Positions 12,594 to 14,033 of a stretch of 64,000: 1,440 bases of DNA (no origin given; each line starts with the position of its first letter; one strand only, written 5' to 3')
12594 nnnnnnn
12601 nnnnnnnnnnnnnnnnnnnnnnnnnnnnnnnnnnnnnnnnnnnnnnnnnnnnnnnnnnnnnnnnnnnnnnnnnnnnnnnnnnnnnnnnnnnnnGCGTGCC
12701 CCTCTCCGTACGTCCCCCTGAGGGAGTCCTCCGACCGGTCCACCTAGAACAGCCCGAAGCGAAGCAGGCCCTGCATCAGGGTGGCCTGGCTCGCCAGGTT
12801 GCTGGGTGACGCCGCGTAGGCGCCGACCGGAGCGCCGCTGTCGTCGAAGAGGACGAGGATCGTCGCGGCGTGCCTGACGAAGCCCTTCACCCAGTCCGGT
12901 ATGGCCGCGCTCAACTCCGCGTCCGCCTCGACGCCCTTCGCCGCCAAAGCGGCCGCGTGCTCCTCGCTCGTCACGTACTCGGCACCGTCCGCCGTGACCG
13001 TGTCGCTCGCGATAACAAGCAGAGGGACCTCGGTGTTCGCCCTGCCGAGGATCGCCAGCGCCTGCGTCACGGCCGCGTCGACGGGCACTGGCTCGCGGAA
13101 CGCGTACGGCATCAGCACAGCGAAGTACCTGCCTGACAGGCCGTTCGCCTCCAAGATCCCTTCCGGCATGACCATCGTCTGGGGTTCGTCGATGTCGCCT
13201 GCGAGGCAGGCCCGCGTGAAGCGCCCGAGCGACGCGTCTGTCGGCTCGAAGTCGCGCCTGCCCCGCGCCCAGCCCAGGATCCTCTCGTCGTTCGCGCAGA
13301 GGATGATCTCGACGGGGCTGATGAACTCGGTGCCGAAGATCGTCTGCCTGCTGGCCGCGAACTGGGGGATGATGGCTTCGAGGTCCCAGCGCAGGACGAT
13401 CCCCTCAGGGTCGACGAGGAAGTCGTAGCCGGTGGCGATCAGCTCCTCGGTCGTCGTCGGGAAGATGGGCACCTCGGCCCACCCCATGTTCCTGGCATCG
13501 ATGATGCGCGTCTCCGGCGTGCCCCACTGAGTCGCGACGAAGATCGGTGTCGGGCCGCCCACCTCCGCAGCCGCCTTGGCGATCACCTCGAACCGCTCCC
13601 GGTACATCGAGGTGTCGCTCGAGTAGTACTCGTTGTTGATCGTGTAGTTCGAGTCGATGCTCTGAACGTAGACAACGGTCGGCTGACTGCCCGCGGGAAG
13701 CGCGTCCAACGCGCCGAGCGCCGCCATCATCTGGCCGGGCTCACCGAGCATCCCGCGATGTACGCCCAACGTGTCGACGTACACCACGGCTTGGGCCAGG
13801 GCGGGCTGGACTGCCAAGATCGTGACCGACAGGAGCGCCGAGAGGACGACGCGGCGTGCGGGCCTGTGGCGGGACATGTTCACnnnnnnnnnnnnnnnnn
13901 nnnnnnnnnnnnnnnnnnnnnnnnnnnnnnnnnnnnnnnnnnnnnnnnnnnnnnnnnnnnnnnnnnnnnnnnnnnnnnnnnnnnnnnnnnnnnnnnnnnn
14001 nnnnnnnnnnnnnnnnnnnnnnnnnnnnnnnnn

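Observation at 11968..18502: Two full-length paralogues of an unrecognised secreted protein bracket a fused MacB/FtsX-type ABC transporter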

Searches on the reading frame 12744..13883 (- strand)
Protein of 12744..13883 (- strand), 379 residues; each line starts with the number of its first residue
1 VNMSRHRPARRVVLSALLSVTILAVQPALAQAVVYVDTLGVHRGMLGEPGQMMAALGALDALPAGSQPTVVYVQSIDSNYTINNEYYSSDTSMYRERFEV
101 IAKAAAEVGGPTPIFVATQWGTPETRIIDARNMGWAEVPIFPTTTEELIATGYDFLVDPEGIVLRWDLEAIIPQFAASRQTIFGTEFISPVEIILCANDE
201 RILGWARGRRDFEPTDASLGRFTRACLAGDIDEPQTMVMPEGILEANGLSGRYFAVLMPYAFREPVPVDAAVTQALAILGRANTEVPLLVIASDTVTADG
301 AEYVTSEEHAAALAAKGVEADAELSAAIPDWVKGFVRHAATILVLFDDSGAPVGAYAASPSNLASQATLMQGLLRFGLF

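Call 4: search_protein_families(library=pfam, proteins=[window:12744-13883:-], max_evalue=1)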
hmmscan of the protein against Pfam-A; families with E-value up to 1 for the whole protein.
window:12744-13883:- (379 aa): 1 family
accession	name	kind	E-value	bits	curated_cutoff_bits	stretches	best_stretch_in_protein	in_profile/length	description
PF18835.7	Beta_helix_2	-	0.0097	16.1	30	1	63-88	3-28/68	Beta helix repeat of Inulin fructotransferase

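Call 5: find_homologous_proteins(query=window:12744-13883:-)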
Query window:12744-13883:- (379 aa): 5 proteins with E <= 0.001 among 8000 candidates.
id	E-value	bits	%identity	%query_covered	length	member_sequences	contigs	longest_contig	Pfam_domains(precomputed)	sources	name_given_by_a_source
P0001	7.8e-244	826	100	99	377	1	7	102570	-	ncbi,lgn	-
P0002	3.6e-168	577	70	99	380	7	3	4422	-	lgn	-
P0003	5.3e-132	458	56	97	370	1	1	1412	-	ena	-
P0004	8.1e-131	454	55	98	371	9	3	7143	-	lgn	-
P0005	5.8e-125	435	55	97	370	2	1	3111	-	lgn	-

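Call 6: search_protein_families(library=ncbifam, proteins=[window:12744-13883:-], max_evalue=1)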
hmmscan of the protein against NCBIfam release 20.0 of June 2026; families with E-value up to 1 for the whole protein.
window:12744-13883:- (379 aa): 1 family
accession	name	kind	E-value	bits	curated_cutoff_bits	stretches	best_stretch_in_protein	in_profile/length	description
TIGR01479.1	GMP_PMI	equivalog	0.025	13.4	372.95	1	264-342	80-161/467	mannose-1-phosphate guanylyltransferase/mannose-6-phosphate isomerase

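Call 11: find_encoding_contigs(protein=P0004, flank=8000)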
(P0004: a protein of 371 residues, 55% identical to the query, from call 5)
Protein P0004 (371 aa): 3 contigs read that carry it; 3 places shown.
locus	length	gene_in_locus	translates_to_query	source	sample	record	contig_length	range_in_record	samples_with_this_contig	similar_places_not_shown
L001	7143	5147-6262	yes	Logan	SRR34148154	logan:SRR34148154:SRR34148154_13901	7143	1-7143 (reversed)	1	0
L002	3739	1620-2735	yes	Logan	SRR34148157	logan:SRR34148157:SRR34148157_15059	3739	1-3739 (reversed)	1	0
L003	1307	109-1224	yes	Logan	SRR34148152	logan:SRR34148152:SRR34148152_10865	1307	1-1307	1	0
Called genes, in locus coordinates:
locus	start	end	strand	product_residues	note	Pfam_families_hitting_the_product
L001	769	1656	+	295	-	PF13489:Methyltransf_23, PF01209:Ubie_methyltran (faint), PF05401:NodS (weak), PF13649:Methyltransf_25, PF13847:Methyltransf_31, PF08241:Methyltransf_11, PF08242:Methyltransf_12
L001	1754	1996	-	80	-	PF09722:Xre_MbcA_ParS_C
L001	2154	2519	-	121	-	-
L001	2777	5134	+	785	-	PF12704:MacB_PCD, PF02687:FtsX, PF12704:MacB_PCD, PF02687:FtsX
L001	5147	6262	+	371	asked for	-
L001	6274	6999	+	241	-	PF02463:SMC_N (faint), PF00005:ABC_tran, PF13304:AAA_21 (faint), PF13671:AAA_33 (faint)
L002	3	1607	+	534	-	?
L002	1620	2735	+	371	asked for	-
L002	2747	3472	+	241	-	PF02463:SMC_N (faint), PF00005:ABC_tran, PF13304:AAA_21 (faint), PF13671:AAA_33 (faint)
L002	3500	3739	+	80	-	?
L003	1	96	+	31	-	?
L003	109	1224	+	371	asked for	-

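Call 17: search_protein_representatives(alignment_id=A1)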
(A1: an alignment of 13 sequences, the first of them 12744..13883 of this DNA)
Query: 13 sequences, 374 profile positions. Proteins with E-value up to 0.001 (for the whole library): 24; up to 1e-10: 20; up to 1e-30: 17. The best 24 are listed.
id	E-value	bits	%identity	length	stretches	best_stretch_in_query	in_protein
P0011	9.0e-174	594.0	-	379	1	6-374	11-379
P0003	2.5e-157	539.9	-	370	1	1-374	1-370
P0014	4.5e-120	417.3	-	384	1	16-373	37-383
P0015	2.1e-117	408.5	-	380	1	17-373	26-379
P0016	2.1e-110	385.5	-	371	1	28-374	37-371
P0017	9.6e-105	366.8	-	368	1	5-374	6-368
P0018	2.3e-102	359.0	-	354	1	31-374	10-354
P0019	7.9e-99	347.4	-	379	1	13-374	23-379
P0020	3.7e-98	345.2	-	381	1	30-373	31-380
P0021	1.4e-96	340.0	-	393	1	9-374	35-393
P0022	3.6e-96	338.6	-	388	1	33-374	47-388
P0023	2.1e-93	329.5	-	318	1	52-374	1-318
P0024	2.9e-92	325.8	-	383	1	6-374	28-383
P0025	4.7e-88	311.9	-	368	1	10-374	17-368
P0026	2.1e-79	283.5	-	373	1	6-374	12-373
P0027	5.2e-51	190.0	-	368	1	8-374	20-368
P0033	4.6e-07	45.4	-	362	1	240-374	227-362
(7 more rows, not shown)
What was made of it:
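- The family comprises 24 clusters among 1.84 billion representatives (call 17).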

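Call 19: predict_structure(alignment_id=A1)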
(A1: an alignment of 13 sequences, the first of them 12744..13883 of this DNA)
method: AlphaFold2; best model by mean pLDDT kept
length: 379 residues; sequences in the alignment: 13
mean_pLDDT: 79.8   pTM: 0.75
mean pLDDT of the five models: 79.8, 78.9, 78.6, 75.2, 74.7
residues with pLDDT >= 90: 120; 70-90: 179; 50-70: 53; < 50: 27
segments of 3 or more residues with pLDDT < 50: 1-7, 25-30, 41-45, 85-88, 208-212
pLDDT, mean of each block of 10 residues (from residue 1): 44 58 48 72 53 91 92 83 51 80 92 92 77 79 88 87 92 79 70 87 66 66 90 81 94 94 82 92 92 83 87 94 89 69 92 86 75 88
secondary structure, 60 per line:
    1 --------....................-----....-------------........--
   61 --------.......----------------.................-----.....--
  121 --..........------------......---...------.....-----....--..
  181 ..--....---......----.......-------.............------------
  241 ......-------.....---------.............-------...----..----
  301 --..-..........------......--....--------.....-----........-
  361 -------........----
elements in order: H9-28 E34-37 H51-58 E69-75 H92-108 E114-118 H123-132 H145-150 E163-167 H173-176 E179-182 E185-188 E192-197 E202-208 H216-228 H241-246 E254-258 H268-280 E288-290 H306-315 H322-327 H330-333 E342-346 E352-359 H369-375
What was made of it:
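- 12744..13883 (-): P1, a secreted protein with a two-domain thioredoxin-like fold and no CxxC. It belongs to clade I of the family. The probable true start is the ATG at 13877 (377 aa). The signal-like segment is encoded at 13794-13883. The invariant Cys codons are at 13296-13298 and 13206-13208. The AF2 model has pLDDT 79.8 (call 19).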

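Call 22: fold_search(model_id=the predicted structure, library=pdb)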
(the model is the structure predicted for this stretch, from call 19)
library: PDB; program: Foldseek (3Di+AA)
matches with E <= 10: 862; with E <= 0.001: 0
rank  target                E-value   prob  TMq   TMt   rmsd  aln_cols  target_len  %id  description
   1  5iow                  4.0e-03  0.99  0.24  0.49   8.4       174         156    9  Xanthomonas campestris Peroxiredoxin Q - Structure FFcumene (Hyperoxidized by cumene hydroperoxide) (released 2016-09-21)
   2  5k2j_L                5.4e-03  0.95  0.23  0.46  12.3       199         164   10  Crystal structure of reduced Prx3 in complex with h2o2 from Vibrio vulnificus (released 2017-05-24)
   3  5iiz                  6.1e-03  0.98  0.22  0.45   8.8       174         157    9  Xanthomonas campestris Peroxiredoxin Q - Structure F0 (released 2016-09-21)
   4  3gkm                  6.5e-03  0.97  0.21  0.43   9.0       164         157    8  Insights into the Alkyl Peroxide Reduction Activity of Xanthomonas campestris Bacterioferritin Comigratory Protein from  (released 2009-06-16)
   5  9a4d_B                6.5e-03  0.97  0.22  0.44   5.1       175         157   10  Integrative model of ACKA-BCP by crosslinking MS and deep learning (released 2024-09-18)
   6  5ima                  7.7e-03  0.97  0.22  0.45   8.8       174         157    9  Xanthomonas campestris Peroxiredoxin Q - Structure F2 (released 2016-09-21)
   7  5enu_A                8.7e-03  0.97  0.21  0.43   8.7       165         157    8  Crystal structure of an alkyl hyroperoxide reductase from Burkholderia ambifaria (released 2015-11-25)
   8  7qng_B                8.7e-03  0.54  0.18  0.15  15.5       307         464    9  Structure of a MHC I-Tapasin-ERp57 complex (released 2022-09-28)
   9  3gkk                  9.8e-03  0.97  0.22  0.46   8.3       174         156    9  Insights into the Alkyl Peroxide Reduction Activity of Xanthomonas campestris Bacterioferritin Comigratory Protein from  (released 2009-06-16)
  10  5k2i_A                1.1e-02  0.75  0.19  0.36  12.7       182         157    9  Crystal structure of Oxidized Prx3 from Vibrio vulnificus (released 2017-05-24)
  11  5enu_B                1.2e-02  0.97  0.23  0.48   8.1       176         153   10  Crystal structure of an alkyl hyroperoxide reductase from Burkholderia ambifaria (released 2015-11-25)
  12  7qpd_E                1.3e-02  0.60  0.20  0.17  14.9       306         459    8  Structure of the human MHC I peptide-loading complex editing module (released 2022-07-20)
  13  5imd                  1.4e-02  0.95  0.21  0.43   9.0       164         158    8  Xanthomonas campestris Peroxiredoxin Q - Structure F4 (released 2016-09-21)
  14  5io2                  1.6e-02  0.94  0.21  0.43   9.0       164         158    8  Xanthomonas campestris Peroxiredoxin Q - C48S mutant (released 2016-09-21)
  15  3gkn_A                1.6e-02  0.91  0.21  0.41   8.6       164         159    8  Insights into the Alkyl Peroxide Reduction Activity of Xanthomonas campestris Bacterioferritin Comigratory Protein fro (released 2009-06-16)
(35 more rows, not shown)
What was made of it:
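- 12744..13883 (-): Its Foldseek hits are all thioredoxin-fold proteins (call 22).
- Closest known: Non-catalytic thioredoxin-fold domains. Same: ERp57 appears among the long Foldseek alignments (call 22).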

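Call 23: list_cluster_members(proteins=[P0001, P0006, P0002, P0012])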
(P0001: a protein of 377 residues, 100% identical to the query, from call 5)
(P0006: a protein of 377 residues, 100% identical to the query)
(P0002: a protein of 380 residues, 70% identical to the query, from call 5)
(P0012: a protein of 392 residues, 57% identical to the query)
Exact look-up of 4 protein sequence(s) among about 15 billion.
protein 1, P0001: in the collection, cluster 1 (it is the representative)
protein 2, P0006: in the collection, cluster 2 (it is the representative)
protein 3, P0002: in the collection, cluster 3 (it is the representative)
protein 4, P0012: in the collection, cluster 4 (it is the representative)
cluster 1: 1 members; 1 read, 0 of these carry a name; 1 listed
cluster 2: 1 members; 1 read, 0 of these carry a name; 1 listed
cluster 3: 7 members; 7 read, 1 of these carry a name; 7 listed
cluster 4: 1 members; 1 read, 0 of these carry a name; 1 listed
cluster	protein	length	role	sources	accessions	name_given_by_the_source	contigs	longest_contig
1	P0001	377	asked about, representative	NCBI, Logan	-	-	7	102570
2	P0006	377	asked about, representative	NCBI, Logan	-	-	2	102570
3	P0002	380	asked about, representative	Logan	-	-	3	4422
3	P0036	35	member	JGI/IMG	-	hypothetical protein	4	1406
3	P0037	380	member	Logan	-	-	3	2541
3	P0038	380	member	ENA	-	-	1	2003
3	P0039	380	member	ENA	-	-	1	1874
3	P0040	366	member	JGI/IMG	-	-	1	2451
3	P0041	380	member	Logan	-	-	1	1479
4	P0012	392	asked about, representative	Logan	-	-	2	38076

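Call 24: find_related_loci(query=A1, collection=genome_contigs, flank=10000)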
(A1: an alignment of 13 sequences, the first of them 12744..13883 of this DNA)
Query A1 (379 aa) in genome_contigs; peptide patterns used: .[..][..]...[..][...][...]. (x = any residue, [..] = any of these).
50 stretches matched a pattern; 4 encode a relative of the query (tblastn E <= 1e-3); 4 distinct loci.
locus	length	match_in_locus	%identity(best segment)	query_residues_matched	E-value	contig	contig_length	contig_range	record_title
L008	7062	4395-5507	73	9-379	0e+0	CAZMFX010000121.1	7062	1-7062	MAG TPA_asm: uncultured bacterium isolate SRP187154_co1_343 genome assembly, contig: NODE_16043_length_7062_cov_6.190524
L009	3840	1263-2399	39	1-379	5e-80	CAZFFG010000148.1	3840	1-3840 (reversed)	MAG TPA_asm: uncultured bacterium isolate SRP268622_co1_393 genome assembly, contig: NODE_60959_length_3840_cov_19.62245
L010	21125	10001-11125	38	1-379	6e-75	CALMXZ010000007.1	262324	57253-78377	MAG TPA_asm: uncultured Trueperaceae bacterium isolate SRR2107171_bin.41_CONCOCT_v1.1_MAG genome assembly, contig: ERZ79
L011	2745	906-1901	37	43-379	2e-62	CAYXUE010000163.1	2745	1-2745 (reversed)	MAG TPA_asm: uncultured bacterium isolate SRP187154_co1_292 genome assembly, contig: NODE_58527_length_2745_cov_29.42304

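Call 27: search_protein_families(library=pfam, proteins=[L010:7616-9955:+, L010:6245-7549:+, L010:11156-12103:-, L010:12227-12808:+, L010:4065-6242:-, L010:12323-13207:-, L010:13194-14375:-], max_evalue=0.01)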
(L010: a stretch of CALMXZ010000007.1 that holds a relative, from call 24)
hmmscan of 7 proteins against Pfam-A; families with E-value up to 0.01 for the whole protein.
L010:7616-9955:+ (779 aa): 2 families
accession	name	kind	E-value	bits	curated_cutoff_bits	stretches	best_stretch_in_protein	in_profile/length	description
PF12704.14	MacB_PCD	-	1.6e-37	130.2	27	2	6-222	1-200/207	MacB-like periplasmic core domain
PF02687.27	FtsX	-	4.1e-09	37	25.5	2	660-772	3-120/120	FtsX-like permease C-terminal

L010:6245-7549:+ (434 aa): 13 families
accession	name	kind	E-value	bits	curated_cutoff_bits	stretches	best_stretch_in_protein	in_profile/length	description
PF07724.20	AAA_2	-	6.6e-35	121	27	2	194-323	24-166/166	AAA domain (Cdc48 subfamily)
PF00004.35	AAA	-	1.8e-16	61.2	21.2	2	237-326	49-129/131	ATPase family associated with various cellular activities (AAA)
PF07728.20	AAA_5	-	7.6e-08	32.9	22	1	60-97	1-39/139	AAA domain (dynein-related subfamily)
PF13401.12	AAA_22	-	3.2e-07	31.1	27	1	58-143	5-88/130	AAA domain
PF13191.12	AAA_16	-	9.5e-06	26.6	32.6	1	51-159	17-124/167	AAA ATPase domain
PF13238.12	AAA_18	-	0.00011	23.1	29.4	1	61-136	1-68/128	AAA domain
PF00493.29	MCM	-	0.00015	21.4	23.3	1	16-130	17-129/224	MCM P-loop domain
PF13521.12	AAA_28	-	0.0016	19.1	27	1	61-126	2-68/164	AAA domain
PF01078.27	Mg_chelatase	-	0.0017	18.2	20.3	0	59-82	23-46/207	Magnesium chelatase, subunit ChlI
PF01695.23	IstB_IS21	-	0.0033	17.4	24.1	1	59-82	93-116/238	IstB-like ATP binding protein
PF20030.5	bpMoxR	-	0.0037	16.8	27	0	54-97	27-70/205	MoxR domain in the MoxR-vWA-beta-propeller ternary systems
PF00270.35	DEAD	-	0.0081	16.3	26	0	58-75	14-31/167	DEAD/DEAH box helicase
PF13671.12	AAA_33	-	0.0096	16.7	27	0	61-131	2-78/143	AAA domain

L010:11156-12103:- (315 aa): 6 families
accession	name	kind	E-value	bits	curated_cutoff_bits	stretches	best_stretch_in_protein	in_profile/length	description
PF10503.15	Esterase_PHB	-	3.1e-08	33.6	23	1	46-177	3-134/219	Esterase PHB depolymerase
PF00326.27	Peptidase_S9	-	4.4e-07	30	22.6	1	128-172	52-96/213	Prolyl oligopeptidase family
PF02230.22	Abhydrolase_2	-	9.6e-07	29.3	23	1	134-205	99-173/217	Phospholipase/Carboxylesterase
PF00756.26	Esterase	-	4e-05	24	22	1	43-173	7-148/251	Putative esterase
PF20434.5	BD-FAE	-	0.0011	19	26.8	0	129-162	78-111/215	BD-FAE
PF07859.19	Abhydrolase_3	-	0.0014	18.8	25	1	132-163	64-94/210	alpha/beta hydrolase fold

L010:12227-12808:+ (193 aa): 1 family
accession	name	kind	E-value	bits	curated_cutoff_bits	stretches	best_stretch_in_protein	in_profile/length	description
PF01636.29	APH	-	0.0058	16.9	23.2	1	76-181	37-144/239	Phosphotransferase enzyme family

L010:4065-6242:- (725 aa): 0 families

L010:12323-13207:- (294 aa): 1 family
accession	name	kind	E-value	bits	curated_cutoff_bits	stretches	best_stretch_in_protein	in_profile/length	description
PF02621.19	VitK2_biosynth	-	1.8e-57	195.2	26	1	12-278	2-248/252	Menaquinone biosynthesis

L010:13194-14375:- (393 aa): 2 families
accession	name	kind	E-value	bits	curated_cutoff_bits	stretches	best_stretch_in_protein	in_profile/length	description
PF04055.27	Radical_SAM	-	9.7e-19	68.6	29.5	1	90-260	4-163/166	Radical SAM superfamily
PF19288.4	CofH_C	-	3.6e-14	53.1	27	1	272-388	3-118/125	CofH/MqnC C-terminal region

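Call 29: find_homologous_proteins(query=A2, max_evalue=0.01)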
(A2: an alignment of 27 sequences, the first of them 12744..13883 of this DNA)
Query A2 (27 sequences) (379 aa, profile of the alignment): 7 proteins with E <= 0.01 among 8000 candidates.
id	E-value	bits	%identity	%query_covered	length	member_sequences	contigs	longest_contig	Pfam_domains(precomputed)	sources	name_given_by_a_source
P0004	5.8e-144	498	55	98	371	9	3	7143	-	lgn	-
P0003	8.2e-144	497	56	97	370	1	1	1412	-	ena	-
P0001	9.3e-143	494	100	99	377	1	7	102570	-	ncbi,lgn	-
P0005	1.6e-142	493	55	97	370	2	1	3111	-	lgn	-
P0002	4.7e-142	491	70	99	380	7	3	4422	-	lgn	-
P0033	4.1e-58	215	29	36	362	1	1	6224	-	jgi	jgi:hypothetical protein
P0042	2.3e-48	183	27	36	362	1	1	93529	-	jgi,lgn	jgi:hypothetical protein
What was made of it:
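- Tried and rejected: The third word-indexed homologue search, run with the wide alignment, returned few proteins because of the candidate cap (call 29).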

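Call 30: find_encoding_contigs(protein=P0042, flank=10000, max_places=2)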
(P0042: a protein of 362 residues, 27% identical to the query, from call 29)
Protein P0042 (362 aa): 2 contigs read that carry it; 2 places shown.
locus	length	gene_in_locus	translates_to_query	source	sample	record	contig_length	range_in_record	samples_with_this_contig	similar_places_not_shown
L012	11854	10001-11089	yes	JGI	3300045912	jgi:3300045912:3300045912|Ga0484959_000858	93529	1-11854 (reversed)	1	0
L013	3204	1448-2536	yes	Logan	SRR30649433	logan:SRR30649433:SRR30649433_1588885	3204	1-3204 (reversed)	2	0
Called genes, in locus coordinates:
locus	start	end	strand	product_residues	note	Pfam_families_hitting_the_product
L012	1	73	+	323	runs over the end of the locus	PF00005:ABC_tran, PF13304:AAA_21 (faint), PF08352:oligo_HPY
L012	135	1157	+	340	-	PF00356:LacI, PF00532:Peripla_BP_1, PF13407:Peripla_BP_4, PF13377:Peripla_BP_3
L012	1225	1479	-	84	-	PF01649:Ribosomal_S20p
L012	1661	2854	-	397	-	PF12697:Abhydrolase_6 (weak), PF12146:Hydrolase_4 (faint), PF03583:LIP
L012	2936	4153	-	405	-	PF03583:LIP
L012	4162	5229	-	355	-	PF16822:ALGX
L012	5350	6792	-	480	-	PF03062:MBOAT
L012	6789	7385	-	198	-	PF11182:AlgF, PF14344:DUF4397 (weak)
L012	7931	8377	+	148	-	PF00196:GerE (weak)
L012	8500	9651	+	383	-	-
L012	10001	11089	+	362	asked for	-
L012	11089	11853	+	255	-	?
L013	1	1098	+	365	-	?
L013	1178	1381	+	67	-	-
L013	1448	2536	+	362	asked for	-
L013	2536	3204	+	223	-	?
